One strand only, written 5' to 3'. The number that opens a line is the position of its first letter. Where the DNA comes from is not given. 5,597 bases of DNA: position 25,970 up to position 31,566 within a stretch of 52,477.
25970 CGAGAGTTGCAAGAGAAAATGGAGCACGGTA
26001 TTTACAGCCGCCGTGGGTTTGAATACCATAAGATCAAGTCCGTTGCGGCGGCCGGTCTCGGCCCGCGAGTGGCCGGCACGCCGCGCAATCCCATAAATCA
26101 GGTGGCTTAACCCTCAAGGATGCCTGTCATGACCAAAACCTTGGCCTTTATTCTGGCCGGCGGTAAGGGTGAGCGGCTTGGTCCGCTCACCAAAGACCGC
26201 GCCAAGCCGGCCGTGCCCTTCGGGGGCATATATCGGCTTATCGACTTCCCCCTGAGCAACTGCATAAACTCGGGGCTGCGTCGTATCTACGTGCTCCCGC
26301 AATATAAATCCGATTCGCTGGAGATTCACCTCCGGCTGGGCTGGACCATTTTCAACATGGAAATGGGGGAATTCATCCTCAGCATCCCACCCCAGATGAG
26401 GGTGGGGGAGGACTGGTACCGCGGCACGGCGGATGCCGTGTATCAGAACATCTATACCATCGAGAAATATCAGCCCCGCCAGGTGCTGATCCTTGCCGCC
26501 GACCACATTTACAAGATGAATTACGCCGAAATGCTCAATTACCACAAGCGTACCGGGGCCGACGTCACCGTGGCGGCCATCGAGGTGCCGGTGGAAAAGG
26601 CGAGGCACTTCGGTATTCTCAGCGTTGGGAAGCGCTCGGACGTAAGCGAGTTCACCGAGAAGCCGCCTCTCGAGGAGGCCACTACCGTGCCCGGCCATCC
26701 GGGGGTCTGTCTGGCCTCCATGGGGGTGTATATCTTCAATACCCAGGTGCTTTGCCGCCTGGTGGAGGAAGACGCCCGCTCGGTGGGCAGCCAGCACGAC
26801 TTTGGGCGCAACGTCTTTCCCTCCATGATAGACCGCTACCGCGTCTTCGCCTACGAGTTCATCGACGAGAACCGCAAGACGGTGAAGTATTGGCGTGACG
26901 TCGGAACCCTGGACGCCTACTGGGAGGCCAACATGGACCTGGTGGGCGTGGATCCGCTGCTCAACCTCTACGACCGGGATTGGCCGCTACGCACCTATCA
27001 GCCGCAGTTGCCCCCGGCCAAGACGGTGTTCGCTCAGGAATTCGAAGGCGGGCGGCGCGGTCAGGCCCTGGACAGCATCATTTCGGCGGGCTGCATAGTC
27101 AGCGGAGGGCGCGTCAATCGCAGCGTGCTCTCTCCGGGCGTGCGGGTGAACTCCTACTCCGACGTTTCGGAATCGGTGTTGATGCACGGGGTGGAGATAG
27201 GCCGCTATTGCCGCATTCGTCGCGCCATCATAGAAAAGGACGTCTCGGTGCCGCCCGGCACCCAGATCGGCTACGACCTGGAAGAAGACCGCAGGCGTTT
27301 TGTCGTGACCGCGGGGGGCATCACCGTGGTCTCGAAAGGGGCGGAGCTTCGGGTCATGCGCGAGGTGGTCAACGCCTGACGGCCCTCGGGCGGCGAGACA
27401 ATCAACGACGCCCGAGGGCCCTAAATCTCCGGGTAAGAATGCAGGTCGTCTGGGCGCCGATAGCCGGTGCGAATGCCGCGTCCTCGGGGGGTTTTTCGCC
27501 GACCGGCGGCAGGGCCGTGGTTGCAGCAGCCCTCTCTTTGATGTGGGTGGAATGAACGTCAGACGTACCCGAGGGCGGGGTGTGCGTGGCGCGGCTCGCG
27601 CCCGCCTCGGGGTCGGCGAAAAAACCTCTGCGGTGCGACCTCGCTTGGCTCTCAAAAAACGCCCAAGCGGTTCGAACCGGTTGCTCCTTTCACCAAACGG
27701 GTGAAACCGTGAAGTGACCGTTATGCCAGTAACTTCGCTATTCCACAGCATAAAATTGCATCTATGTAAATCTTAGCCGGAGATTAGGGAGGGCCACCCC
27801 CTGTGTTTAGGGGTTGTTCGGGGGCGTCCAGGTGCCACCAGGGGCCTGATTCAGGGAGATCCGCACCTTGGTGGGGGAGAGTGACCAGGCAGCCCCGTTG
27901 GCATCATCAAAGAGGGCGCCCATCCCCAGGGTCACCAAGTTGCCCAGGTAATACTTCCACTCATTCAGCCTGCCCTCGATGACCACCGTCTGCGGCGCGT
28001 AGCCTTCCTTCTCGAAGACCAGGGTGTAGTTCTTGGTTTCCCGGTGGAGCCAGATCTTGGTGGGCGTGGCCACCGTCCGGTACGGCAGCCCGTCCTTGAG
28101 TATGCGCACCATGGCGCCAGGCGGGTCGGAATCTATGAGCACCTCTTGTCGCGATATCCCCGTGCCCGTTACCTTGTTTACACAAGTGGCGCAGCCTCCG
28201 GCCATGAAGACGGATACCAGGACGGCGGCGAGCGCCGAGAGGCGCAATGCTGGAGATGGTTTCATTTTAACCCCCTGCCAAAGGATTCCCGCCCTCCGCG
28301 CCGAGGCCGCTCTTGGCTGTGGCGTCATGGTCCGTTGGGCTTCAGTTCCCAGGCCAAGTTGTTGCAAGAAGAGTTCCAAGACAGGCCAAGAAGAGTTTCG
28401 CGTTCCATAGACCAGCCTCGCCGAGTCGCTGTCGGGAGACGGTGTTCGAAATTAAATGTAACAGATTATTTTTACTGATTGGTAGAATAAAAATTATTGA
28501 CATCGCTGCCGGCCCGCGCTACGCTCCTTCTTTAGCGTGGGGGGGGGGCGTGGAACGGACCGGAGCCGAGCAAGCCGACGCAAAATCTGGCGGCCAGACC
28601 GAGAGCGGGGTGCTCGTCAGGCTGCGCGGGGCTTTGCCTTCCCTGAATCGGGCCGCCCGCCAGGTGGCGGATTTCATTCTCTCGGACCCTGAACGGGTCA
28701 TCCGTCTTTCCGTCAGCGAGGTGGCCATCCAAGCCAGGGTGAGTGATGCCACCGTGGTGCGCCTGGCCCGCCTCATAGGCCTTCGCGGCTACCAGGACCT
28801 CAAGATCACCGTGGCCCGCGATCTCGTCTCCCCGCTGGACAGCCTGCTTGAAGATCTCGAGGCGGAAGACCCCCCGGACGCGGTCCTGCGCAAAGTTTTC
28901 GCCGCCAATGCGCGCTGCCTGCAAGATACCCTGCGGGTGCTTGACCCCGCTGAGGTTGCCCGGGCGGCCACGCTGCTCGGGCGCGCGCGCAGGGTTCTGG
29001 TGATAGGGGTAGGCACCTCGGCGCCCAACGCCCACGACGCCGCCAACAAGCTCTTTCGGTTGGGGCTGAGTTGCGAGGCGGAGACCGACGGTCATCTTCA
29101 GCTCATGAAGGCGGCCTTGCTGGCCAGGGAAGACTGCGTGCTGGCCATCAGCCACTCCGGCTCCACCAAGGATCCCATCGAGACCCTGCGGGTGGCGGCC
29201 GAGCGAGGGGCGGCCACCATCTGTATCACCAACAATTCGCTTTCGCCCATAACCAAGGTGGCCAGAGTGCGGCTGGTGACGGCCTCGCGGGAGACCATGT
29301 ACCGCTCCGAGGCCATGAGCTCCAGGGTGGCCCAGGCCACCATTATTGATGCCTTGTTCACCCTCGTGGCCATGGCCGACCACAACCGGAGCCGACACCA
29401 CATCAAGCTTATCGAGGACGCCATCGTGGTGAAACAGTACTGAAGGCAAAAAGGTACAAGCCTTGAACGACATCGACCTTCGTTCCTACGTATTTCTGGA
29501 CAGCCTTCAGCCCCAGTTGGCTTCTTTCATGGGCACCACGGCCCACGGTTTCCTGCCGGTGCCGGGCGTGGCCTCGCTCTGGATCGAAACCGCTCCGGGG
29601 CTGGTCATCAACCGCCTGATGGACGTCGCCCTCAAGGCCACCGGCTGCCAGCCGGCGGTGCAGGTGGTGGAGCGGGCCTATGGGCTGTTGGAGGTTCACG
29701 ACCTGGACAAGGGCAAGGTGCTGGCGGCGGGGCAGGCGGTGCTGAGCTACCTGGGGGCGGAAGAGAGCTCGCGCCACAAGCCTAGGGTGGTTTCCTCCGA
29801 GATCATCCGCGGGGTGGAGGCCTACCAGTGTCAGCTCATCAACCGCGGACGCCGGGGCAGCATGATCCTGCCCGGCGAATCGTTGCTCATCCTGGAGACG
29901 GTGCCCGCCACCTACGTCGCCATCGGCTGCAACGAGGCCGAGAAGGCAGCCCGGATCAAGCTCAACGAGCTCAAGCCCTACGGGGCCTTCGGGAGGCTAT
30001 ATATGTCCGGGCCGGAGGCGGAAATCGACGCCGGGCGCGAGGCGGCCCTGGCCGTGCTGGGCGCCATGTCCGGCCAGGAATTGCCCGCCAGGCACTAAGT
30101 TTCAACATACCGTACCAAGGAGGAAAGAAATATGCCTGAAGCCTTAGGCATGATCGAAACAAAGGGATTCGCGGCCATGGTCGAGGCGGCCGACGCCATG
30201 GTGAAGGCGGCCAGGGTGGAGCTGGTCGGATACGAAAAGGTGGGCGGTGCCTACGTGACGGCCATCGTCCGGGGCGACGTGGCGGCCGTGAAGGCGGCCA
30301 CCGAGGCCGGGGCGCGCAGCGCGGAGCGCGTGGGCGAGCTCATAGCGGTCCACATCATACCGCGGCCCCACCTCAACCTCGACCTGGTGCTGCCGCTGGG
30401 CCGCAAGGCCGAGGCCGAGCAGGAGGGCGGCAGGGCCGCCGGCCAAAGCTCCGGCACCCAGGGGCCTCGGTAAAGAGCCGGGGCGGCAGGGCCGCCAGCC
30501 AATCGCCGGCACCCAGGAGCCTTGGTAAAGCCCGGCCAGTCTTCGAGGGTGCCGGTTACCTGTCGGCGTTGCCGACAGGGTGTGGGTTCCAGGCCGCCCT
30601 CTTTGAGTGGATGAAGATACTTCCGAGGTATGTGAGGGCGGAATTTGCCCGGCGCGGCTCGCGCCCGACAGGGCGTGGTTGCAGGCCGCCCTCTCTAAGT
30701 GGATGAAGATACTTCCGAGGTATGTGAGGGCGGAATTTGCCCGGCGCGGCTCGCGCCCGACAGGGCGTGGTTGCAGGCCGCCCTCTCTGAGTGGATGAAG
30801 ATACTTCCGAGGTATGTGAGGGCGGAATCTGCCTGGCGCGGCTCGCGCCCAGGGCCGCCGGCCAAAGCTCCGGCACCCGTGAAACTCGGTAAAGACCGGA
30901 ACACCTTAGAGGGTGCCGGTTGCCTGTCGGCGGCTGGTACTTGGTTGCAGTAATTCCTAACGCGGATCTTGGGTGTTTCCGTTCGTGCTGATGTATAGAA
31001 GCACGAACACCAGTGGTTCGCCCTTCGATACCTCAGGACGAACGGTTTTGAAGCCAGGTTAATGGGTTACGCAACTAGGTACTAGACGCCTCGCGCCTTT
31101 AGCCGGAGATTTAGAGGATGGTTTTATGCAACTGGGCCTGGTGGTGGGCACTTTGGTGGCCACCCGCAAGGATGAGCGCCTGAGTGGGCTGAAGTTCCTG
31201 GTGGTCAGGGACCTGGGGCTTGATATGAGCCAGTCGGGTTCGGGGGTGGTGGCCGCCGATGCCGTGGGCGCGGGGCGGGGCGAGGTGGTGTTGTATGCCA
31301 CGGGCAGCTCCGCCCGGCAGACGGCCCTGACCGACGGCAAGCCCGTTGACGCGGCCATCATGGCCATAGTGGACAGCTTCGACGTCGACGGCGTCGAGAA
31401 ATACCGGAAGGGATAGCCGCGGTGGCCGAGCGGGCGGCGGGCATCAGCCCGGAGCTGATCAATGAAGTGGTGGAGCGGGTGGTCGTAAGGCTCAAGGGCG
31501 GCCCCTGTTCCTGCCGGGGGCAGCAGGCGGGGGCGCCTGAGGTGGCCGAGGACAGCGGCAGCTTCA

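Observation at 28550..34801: Compact aldolase + acylating aldehyde dehydrogenase microcompartment (HO/PVM-like) with no visible cofactor-recycling enzymes and an RpiR/SIS regulator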

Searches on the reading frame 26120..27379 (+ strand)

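Call 21: search_protein_families(library=pfam, proteins=[window:26120-27379:+], max_evalue=0.001)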
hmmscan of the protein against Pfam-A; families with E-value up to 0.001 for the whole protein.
window:26120-27379:+ (419 aa): 6 families
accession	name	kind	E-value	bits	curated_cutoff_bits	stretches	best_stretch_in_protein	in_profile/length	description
PF00483.29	NTP_transferase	-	1.1e-58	199.1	21.2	1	9-274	2-242/245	Nucleotidyl transferase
PF24894.1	Hexapep_GlmU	-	8.1e-41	138.8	23.3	1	298-404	1-104/104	GlmU-like, C-terminal hexapeptide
PF25247.1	LbH_GLGC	-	2.9e-08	34.2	27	0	358-409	74-129/135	GLGC left-handed parallel beta-helix domain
PF25084.1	LbH_EIF2B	-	1.5e-06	28.6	54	1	320-383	23-87/105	EIF2B subunit epsilon LbH domain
PF12804.13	NTP_transf_3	-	6e-06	27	27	1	9-154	1-123/160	MobA-like NTP transferase domain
PF07959.18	Fucose_pyrophosphorylase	-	0.0008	18.9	34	0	117-215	63-169/418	Fucose pyrophosphorylase domain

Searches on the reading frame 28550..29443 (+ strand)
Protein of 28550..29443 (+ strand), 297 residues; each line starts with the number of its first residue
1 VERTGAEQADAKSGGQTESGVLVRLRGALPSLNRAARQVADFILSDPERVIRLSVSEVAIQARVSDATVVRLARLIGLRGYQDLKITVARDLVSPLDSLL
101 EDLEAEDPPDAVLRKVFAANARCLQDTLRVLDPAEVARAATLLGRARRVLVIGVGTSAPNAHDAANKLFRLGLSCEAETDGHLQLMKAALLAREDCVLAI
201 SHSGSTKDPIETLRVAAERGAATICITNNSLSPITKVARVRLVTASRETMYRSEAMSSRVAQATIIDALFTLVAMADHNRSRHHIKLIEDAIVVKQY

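Call 3: search_protein_families(library=pfam, proteins=[window:28550-29443:+], max_evalue=0.01)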
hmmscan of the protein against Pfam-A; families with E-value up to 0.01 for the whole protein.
window:28550-29443:+ (297 aa): 3 families
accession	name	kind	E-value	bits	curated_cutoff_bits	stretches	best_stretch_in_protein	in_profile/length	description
PF01380.27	SIS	-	2e-22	79.8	25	1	144-271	3-130/131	SIS domain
PF01418.23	HTH_6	-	2.6e-19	69.4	28.3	1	20-92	2-74/77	Helix-turn-helix domain, rpiR family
PF13580.11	SIS_2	-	3e-06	27.7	27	1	184-227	94-137/138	SIS domain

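Call 23: search_protein_families(library=ncbifam, proteins=[window:28550-29443:+], max_evalue=0.0001)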
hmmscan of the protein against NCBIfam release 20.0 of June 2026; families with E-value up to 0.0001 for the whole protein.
window:28550-29443:+ (297 aa): 16 families
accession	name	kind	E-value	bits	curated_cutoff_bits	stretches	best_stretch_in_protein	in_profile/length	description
NF008458.0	PRK11337.1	equivalog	3.3e-60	203.6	378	1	16-289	11-284/293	MurR/RpiR family transcriptional regulator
NF040776.2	AlsR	equivalog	1.6e-54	184.8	400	1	23-286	6-269/279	transcriptional repressor AlsR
NF008451.0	PRK11302.1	subfamily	3.2e-50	171.2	296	1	22-292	4-273/286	transcriptional regulator HexR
NF010701.0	PRK14101.1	equivalog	2.2e-41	141.8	920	1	6-277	329-598/638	bifunctional transcriptional regulator/glucokinase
NF008590.0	PRK11557.1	equivalog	2.6e-41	141.9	355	1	21-289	3-275/282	MurR/RpiR family transcriptional regulator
NF012026.0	PRK15482.1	equivalog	3.2e-30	105.6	408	1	23-280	5-267/285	HTH-type transcriptional regulator MurR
TIGR03127.2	RuMP_HxlB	equivalog_domain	5.4e-11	42.7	160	1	124-259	8-137/178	6-phospho-3-hexuloisomerase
NF001484.0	PRK00331.1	subfamily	1.3e-09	37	381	1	122-246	263-386/601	isomerizing glutamine--fructose-6-phosphate transaminase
TIGR01135.1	glmS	equivalog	1.4e-09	37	418.05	1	135-249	283-395/607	glutamine--fructose-6-phosphate transaminase (isomerizing)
NF003915.0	PRK05441.1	subfamily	2.7e-08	33.2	168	1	184-274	122-213/300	N-acetylmuramic acid 6-phosphate etherase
NF009222.0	PRK12570.1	subfamily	4.5e-08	32.3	255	1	181-272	126-218/307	N-acetylmuramic acid 6-phosphate etherase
NF002805.0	PRK02947.1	subfamily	5e-07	29.1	135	1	174-231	88-145/247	sugar isomerase domain-containing protein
TIGR00274.1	TIGR00274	equivalog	9.6e-07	28.1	302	1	176-271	109-205/291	N-acetylmuramic acid 6-phosphate etherase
NF041755.1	RuMP_HxlAB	equivalog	1.9e-06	27.1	500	1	125-252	225-347/391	bifunctional 3-hexulose-6-phosphate synthase/6-phospho-3-hexuloisomerase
NF046059.1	NagB_SO3506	equivalog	7.6e-06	25.5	430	1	179-281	72-170/330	glucosamine-6-phosphate deaminase NagB-II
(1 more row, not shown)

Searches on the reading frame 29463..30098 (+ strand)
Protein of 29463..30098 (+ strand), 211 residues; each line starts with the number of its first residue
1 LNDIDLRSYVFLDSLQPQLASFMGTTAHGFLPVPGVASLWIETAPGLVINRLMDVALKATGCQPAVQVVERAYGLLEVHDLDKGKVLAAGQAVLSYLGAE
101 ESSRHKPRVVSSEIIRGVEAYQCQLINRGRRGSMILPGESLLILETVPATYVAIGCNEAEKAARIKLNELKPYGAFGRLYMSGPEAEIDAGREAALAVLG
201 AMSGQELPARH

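Call 3: search_protein_families(library=pfam, proteins=[window:29463-30098:+], max_evalue=0.01)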
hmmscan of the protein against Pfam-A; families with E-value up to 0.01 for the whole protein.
window:29463-30098:+ (211 aa): 0 families

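Call 5: search_solved_structures(query=window:29463-30098:+, max_evalue=1, show_alignments=2)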
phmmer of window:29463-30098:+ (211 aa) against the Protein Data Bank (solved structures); distinct sequences matched with E-value up to 1: 11.
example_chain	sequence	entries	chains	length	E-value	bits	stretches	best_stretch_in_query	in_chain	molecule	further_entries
5v74_A8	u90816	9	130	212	5.1e-81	274.5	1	4-204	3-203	Microcompartments protein | Microcompartments protein HO-5816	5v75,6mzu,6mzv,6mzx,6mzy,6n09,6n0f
6n07_A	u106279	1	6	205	6.8e-81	274.1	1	4-204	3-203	Microcompartments protein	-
4ht5_A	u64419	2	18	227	1.1e-69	237.4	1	4-209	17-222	CO2 concentrating mechanism protein P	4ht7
5lsr_A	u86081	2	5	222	1.1e-69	237.4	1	4-209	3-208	CcmP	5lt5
5v76_A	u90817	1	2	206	3.9e-67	229.1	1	5-205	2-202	Microcompartments protein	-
7dhq_A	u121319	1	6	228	2.4e-59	203.8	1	1-204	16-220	Microcompartments protein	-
3f56_A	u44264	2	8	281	2.9e-52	180.6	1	3-201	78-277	CsoS1D | Carboxysome shell protein CsoS1D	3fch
5l39_A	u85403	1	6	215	1.2e-48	168.8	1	5-209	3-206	RMM microcompartment shell protein MSM0275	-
5suh_A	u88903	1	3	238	1.2e-40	142.7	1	6-206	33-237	MSM0271 protein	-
6gsf_A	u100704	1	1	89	0.46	13.5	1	20-96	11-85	Lipase chaperone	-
5ovm_A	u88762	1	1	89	0.63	13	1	20-96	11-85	Lipase chaperone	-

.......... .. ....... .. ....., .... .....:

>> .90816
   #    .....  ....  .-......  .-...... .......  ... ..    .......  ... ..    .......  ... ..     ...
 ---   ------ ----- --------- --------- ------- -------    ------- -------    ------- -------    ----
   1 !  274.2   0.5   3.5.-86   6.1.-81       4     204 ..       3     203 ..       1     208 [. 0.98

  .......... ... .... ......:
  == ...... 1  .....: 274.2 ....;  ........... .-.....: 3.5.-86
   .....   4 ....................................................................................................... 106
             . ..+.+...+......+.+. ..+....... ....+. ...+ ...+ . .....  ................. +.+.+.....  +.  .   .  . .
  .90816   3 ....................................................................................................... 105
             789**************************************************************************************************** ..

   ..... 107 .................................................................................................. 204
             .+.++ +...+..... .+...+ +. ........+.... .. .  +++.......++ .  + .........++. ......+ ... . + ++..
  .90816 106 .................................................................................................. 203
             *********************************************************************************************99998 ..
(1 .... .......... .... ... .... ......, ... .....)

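Call 23: search_protein_families(library=ncbifam, proteins=[window:29463-30098:+], max_evalue=0.0001)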
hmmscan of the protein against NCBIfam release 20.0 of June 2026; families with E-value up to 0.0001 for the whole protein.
window:29463-30098:+ (211 aa): 1 family
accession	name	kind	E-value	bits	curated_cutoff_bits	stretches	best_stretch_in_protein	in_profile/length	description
NF053796.1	beta_CO2some_P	equivalog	1.4e-80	269.9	340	1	4-207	3-206/213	beta-carboxysome protein CcmP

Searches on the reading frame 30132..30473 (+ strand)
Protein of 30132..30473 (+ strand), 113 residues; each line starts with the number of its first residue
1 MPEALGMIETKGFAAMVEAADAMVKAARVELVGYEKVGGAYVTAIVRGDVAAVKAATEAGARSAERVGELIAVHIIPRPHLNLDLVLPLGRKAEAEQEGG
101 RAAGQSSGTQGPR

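Call 3: search_protein_families(library=pfam, proteins=[window:30132-30473:+], max_evalue=0.01)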
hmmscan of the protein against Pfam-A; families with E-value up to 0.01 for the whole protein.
window:30132-30473:+ (113 aa): 1 family
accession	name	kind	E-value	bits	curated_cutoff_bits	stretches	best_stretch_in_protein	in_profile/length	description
PF00936.24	BMC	-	5e-30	103.7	24.5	1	4-79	1-75/75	BMC domain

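Call 23: search_protein_families(library=ncbifam, proteins=[window:30132-30473:+], max_evalue=0.0001)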
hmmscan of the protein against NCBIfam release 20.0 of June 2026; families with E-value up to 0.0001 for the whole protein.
window:30132-30473:+ (113 aa): 5 families
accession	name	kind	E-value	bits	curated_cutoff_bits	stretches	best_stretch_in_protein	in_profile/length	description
NF012018.0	PRK15474.1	equivalog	3.3e-38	130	133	1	3-94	2-93/97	ethanolamine utilization microcompartment protein EutM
NF053792.1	beta_CO2some_O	equivalog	2.7e-32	111.9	270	1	3-99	7-103/205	beta-carboxysome assembly protein CcmO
NF053791.1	BMC_CsoS1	equivalog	2.4e-27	95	166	1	4-87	8-92/93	alpha-carboxysome major shell protein CsoS1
NF012010.0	PRK15466.1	equivalog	2.6e-17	63.4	218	1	1-83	1-83/166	ethanolamine utilization microcompartment protein EutK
TIGR02526.1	eut_PduT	equivalog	1.4e-06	28.1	250.3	1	2-80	2-78/182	ethanolamine utilization microcompartment shell protein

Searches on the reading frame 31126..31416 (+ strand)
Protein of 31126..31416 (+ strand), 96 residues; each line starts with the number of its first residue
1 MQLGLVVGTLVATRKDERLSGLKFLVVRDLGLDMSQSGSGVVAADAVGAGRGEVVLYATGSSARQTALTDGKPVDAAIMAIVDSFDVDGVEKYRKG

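Call 3: search_protein_families(library=pfam, proteins=[window:31126-31416:+], max_evalue=0.01)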
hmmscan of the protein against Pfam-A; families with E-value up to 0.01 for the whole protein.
window:31126-31416:+ (96 aa): 1 family
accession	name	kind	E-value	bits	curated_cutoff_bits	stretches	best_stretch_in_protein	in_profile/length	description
PF03319.19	EutN_CcmL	-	6.3e-28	97.5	25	1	1-83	1-83/83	Ethanolamine utilisation protein EutN/carboxysome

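Call 23: search_protein_families(library=ncbifam, proteins=[window:31126-31416:+], max_evalue=0.0001)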
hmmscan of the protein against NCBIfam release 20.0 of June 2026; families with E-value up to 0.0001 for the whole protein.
window:31126-31416:+ (96 aa): 4 families
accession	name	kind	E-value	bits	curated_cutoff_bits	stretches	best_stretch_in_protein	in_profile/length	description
NF053795.1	beta_CO2some_L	equivalog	3.9e-23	81.7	125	1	1-95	1-95/99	beta-carboxysome shell vertex protein CcmL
NF011992.0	PRK15448.1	equivalog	9.6e-15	54.5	118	1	1-89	1-89/95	ethanolamine utilization microcompartment protein EutN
TIGR02703.2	carboxysome_A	equivalog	3.1e-10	40.2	120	1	1-85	1-80/81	alpha-carboxysome shell vertex protein CsoS4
TIGR02704.1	carboxysome_B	equivalog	8.5e-08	32.5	88.9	1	1-85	1-79/80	carboxysome peptide B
